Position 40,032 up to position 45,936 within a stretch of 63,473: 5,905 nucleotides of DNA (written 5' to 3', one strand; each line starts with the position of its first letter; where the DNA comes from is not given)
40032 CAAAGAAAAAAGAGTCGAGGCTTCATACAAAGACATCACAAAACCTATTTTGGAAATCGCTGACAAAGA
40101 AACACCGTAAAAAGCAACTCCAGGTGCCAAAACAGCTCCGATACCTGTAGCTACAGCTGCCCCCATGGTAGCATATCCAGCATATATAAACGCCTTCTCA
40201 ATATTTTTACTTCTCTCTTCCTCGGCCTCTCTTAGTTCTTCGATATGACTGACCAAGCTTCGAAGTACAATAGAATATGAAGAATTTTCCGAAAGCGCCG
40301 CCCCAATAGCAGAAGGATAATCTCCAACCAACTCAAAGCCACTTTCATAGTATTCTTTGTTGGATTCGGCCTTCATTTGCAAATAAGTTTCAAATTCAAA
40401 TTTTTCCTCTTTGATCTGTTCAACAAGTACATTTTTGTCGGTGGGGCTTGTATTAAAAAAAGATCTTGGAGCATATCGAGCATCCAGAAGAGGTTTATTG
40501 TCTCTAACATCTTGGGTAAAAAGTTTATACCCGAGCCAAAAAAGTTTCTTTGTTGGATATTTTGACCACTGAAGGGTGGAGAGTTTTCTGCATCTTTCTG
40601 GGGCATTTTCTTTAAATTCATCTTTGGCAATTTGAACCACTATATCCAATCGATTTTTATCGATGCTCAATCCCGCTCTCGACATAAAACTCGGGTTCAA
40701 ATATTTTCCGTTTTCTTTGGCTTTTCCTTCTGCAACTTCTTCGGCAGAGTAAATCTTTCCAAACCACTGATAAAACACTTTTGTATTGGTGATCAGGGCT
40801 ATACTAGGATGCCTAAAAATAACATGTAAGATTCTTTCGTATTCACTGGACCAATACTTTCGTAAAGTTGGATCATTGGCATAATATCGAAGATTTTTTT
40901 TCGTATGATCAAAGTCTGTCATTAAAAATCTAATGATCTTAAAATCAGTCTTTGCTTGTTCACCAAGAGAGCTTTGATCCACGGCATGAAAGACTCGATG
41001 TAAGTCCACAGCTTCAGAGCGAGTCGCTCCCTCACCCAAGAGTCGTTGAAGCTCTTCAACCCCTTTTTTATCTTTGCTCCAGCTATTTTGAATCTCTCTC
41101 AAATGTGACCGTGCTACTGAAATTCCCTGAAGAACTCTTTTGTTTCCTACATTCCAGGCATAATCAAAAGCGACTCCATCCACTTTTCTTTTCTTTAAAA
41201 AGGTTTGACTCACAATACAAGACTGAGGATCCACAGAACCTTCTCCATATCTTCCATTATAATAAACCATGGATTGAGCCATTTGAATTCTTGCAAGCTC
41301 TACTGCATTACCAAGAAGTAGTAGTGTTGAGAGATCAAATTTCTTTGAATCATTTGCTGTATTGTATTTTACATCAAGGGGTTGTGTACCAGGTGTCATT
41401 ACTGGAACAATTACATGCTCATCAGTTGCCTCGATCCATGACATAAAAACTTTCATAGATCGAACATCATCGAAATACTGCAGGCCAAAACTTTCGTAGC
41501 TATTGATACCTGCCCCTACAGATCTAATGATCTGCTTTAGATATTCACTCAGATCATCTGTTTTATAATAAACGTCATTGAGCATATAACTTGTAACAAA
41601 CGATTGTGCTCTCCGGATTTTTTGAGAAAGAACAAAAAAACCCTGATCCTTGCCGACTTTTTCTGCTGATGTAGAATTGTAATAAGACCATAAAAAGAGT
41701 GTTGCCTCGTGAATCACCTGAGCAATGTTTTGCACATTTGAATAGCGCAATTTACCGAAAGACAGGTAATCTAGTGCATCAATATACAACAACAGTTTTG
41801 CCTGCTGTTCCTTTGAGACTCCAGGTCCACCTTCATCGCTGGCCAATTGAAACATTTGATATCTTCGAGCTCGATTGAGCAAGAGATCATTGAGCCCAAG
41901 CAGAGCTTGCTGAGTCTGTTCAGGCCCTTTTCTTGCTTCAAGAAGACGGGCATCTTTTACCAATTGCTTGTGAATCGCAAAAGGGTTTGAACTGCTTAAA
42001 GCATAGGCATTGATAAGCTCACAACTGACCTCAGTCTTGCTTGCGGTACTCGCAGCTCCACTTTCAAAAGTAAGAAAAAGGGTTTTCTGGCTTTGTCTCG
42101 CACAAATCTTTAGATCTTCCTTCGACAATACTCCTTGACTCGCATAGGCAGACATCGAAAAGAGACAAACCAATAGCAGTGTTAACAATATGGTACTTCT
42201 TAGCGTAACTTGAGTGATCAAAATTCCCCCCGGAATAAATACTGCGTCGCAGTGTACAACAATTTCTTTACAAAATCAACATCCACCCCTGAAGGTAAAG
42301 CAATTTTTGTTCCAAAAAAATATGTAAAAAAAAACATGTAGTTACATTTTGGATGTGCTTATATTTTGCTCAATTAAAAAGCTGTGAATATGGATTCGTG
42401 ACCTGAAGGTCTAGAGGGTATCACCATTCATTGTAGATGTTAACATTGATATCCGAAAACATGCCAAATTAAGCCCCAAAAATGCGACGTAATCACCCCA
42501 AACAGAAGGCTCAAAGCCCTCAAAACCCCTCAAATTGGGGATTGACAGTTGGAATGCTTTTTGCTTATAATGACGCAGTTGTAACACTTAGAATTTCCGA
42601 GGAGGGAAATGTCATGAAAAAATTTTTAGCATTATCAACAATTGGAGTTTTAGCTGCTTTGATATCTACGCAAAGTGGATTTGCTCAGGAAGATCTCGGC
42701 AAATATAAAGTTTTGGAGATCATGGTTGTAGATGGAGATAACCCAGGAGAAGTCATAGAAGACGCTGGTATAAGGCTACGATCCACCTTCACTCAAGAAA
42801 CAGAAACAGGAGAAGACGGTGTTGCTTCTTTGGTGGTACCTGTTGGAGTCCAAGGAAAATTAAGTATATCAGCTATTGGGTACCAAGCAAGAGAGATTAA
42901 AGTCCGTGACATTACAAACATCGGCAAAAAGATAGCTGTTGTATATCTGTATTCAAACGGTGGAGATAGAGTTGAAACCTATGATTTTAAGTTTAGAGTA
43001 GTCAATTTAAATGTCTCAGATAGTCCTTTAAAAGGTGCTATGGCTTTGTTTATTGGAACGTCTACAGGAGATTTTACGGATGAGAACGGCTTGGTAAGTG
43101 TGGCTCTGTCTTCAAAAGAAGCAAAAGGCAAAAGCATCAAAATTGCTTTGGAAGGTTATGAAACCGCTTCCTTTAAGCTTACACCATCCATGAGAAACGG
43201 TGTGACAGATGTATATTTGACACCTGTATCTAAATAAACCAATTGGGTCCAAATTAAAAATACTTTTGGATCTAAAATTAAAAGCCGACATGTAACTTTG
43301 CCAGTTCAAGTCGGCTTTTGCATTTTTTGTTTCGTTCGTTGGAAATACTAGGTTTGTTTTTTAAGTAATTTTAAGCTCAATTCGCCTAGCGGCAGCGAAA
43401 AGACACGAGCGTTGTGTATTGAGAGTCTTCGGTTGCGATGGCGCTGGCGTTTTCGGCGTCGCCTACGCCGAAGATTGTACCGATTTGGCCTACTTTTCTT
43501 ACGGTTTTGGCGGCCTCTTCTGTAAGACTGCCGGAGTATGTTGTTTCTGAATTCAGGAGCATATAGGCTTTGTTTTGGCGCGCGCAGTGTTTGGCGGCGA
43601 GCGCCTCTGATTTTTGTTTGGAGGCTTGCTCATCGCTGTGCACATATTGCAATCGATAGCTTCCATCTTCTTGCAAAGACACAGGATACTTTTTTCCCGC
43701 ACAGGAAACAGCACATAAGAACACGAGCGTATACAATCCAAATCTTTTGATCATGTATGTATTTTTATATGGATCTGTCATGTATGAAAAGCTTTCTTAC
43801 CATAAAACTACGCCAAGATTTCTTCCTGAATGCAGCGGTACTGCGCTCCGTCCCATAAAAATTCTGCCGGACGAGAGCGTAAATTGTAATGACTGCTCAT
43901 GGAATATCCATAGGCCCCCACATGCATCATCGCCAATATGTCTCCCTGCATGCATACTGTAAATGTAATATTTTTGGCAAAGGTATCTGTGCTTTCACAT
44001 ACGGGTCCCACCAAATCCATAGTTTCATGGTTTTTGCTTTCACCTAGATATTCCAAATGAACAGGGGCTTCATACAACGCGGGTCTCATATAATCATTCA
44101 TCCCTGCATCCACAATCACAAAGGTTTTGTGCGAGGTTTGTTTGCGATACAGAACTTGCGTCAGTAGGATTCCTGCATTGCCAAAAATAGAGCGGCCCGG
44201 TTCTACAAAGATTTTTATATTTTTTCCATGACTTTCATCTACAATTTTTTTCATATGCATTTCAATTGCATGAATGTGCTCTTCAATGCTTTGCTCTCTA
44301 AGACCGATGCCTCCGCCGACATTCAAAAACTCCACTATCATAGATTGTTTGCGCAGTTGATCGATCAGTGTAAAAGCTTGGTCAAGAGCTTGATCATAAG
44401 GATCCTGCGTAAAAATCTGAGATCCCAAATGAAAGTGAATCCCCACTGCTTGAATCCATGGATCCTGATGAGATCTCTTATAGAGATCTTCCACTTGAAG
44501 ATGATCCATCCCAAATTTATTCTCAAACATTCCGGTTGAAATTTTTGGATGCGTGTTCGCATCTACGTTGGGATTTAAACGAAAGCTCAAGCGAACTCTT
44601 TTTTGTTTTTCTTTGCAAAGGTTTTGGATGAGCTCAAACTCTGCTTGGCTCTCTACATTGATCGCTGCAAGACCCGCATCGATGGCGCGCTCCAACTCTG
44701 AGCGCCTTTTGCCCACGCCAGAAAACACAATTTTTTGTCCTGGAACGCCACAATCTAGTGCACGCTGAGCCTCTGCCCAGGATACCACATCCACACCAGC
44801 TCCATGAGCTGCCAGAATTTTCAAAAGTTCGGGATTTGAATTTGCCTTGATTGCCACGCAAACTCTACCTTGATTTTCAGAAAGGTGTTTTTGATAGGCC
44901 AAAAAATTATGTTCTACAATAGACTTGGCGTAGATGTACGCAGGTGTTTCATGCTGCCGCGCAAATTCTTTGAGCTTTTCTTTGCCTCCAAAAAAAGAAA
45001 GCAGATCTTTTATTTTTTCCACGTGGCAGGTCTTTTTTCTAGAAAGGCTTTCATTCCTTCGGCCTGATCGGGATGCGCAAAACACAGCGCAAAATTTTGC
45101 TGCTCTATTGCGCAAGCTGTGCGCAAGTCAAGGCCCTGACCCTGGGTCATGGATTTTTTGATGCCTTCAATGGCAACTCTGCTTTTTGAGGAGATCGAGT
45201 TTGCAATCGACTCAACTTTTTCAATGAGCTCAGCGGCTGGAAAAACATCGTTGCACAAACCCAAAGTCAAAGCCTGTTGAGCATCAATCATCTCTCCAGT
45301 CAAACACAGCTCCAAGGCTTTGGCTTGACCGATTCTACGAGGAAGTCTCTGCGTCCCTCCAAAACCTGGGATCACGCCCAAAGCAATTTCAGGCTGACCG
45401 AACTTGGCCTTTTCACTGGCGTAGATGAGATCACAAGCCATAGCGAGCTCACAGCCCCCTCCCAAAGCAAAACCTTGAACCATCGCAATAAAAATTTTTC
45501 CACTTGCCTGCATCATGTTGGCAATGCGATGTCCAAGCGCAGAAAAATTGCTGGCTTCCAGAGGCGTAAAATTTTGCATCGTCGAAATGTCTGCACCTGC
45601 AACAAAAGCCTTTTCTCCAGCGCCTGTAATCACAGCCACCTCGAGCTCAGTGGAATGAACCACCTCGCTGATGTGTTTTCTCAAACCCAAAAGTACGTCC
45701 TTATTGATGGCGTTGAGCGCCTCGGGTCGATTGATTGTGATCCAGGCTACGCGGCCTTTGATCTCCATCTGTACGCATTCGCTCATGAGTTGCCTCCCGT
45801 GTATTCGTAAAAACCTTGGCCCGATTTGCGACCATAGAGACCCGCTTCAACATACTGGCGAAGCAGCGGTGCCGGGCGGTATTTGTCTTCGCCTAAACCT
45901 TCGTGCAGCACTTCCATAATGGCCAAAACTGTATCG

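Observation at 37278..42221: Orphan 1,647-aa secreted giant protein: candidate membrane-inserting effector or toxin of no recognisable family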

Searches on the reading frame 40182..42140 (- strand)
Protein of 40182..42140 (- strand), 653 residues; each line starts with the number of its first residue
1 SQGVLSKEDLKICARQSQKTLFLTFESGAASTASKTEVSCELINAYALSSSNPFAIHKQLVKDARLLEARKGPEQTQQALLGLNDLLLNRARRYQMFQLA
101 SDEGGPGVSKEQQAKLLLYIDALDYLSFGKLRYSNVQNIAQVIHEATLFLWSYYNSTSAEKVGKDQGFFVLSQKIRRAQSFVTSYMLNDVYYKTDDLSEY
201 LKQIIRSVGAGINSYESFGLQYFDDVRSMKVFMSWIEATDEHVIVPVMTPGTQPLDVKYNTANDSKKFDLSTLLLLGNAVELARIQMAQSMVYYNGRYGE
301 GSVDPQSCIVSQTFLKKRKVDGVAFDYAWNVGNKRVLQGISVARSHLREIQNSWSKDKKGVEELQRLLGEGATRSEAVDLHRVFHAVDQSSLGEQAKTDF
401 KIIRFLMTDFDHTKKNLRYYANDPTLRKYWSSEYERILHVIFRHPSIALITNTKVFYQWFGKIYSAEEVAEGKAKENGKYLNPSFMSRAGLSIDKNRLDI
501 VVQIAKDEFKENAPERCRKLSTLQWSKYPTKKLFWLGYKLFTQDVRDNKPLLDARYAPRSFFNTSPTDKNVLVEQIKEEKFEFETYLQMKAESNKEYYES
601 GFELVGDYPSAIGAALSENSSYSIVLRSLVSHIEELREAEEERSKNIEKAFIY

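Call 51: find_homologous_proteins(query=window:40182-42140:-, max_evalue=1)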
Query window:40182-42140:-: 8000 candidates shared short words with the query, none scored E <= 1.
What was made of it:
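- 40191..42140 (-): N-terminal region, aa 28-677, with no recognisable domain. The word-indexed search of aa 28-680 was empty (call 51).
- Tried and rejected: Call 51 did not return the protein itself either, so that negative is weaker. aa 1-447 never had an exhaustive search.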

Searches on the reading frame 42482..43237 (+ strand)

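Call 8: search_protein_families(library=pfam, proteins=[window:42482-43237:+], max_evalue=0.001)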
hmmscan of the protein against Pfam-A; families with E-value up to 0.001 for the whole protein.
window:42482-43237:+ (251 aa): 3 families
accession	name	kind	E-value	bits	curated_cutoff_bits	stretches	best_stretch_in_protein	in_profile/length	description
PF13715.12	CarbopepD_reg_2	-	3.7e-07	30.5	32.2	0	179-236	10-65/88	CarboxypepD_reg-like domain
PF13620.12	CarboxypepD_reg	-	8.1e-05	23.3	32.3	0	82-140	6-65/82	Carboxypeptidase regulatory-like domain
PF02369.22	Big_1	-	0.00077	20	34.9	0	190-229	48-86/93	Bacterial Ig-like domain (group 1)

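Call 96: search_protein_families(library=padloc, proteins=[window:42614-43237:+], max_evalue=1)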
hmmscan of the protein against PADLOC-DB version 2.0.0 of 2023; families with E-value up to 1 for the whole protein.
window:42614-43237:+ (207 aa): 0 families

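Call 97: search_protein_families(library=phrogs, proteins=[window:42614-43237:+], max_evalue=1)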
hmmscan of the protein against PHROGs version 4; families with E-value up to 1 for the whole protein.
window:42614-43237:+ (207 aa): 1 family
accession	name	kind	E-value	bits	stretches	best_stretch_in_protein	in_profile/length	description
phrog_33863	-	unknown function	0.11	13.6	1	145-168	6-29/74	-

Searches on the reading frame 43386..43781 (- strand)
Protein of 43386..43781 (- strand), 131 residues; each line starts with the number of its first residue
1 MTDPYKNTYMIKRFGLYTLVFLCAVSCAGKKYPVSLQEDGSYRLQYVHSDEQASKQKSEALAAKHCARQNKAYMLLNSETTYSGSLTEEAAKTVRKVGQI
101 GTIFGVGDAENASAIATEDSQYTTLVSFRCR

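Call 8: search_protein_families(library=pfam, proteins=[window:43386-43781:-], max_evalue=0.001)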
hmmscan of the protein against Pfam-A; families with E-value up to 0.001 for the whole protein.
window:43386-43781:- (131 aa): 0 families

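Call 96: search_protein_families(library=padloc, proteins=[window:43386-43724:-], max_evalue=1)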
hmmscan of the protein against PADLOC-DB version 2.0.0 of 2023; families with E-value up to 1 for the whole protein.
window:43386-43724:- (112 aa): 0 families

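Call 97: search_protein_families(library=phrogs, proteins=[window:43386-43724:-], max_evalue=1)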
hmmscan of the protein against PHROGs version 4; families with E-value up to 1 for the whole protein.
window:43386-43724:- (112 aa): 2 families
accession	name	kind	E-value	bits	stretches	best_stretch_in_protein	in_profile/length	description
phrog_1747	-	unknown function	0.076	14.4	1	23-62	30-71/95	-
phrog_36879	-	unknown function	0.17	13.3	1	8-91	31-111/119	-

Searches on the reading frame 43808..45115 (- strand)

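Call 8: search_protein_families(library=pfam, proteins=[window:43808-45115:-], max_evalue=0.001)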
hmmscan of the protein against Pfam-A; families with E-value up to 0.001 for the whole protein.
window:43808-45115:- (435 aa): 4 families
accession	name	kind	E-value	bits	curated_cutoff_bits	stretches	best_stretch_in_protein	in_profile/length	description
PF02784.22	Orn_Arg_deC_N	-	2.4e-54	184.8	23.4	1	67-310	4-245/247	Pyridoxal-dependent decarboxylase, pyridoxal binding domain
PF00278.28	Orn_DAP_Arg_deC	-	2.4e-24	85.8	23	1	210-400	5-95/95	Pyridoxal-dependent decarboxylase, C-terminal sheet domain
PF01168.26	Ala_racemase_N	-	5.8e-09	36.4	24.1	1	67-260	6-187/220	Alanine racemase, N-terminal domain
PF02769.27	AIRS_C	-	4.2e-05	24.2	23.1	1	46-112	74-143/156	AIR synthase related protein, C-terminal domain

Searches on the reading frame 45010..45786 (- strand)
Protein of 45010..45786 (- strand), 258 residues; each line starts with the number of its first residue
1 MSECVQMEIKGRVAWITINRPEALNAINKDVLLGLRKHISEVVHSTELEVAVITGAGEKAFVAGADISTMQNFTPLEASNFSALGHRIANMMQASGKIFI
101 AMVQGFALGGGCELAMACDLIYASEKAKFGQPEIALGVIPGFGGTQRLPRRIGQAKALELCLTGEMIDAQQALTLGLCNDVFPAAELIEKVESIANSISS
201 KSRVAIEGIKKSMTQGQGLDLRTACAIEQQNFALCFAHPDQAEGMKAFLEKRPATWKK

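Call 8: search_protein_families(library=pfam, proteins=[window:45010-45786:-], max_evalue=0.001)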
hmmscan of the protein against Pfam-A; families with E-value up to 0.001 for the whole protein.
window:45010-45786:- (258 aa): 2 families
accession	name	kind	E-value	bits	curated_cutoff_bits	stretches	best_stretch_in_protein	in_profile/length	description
PF00378.25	ECH_1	-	5.1e-64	216.4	27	1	9-257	2-249/251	Enoyl-CoA hydratase/isomerase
PF16113.10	ECH_2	-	2.8e-37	129.4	27.2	1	14-188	2-178/335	Enoyl-CoA hydratase/isomerase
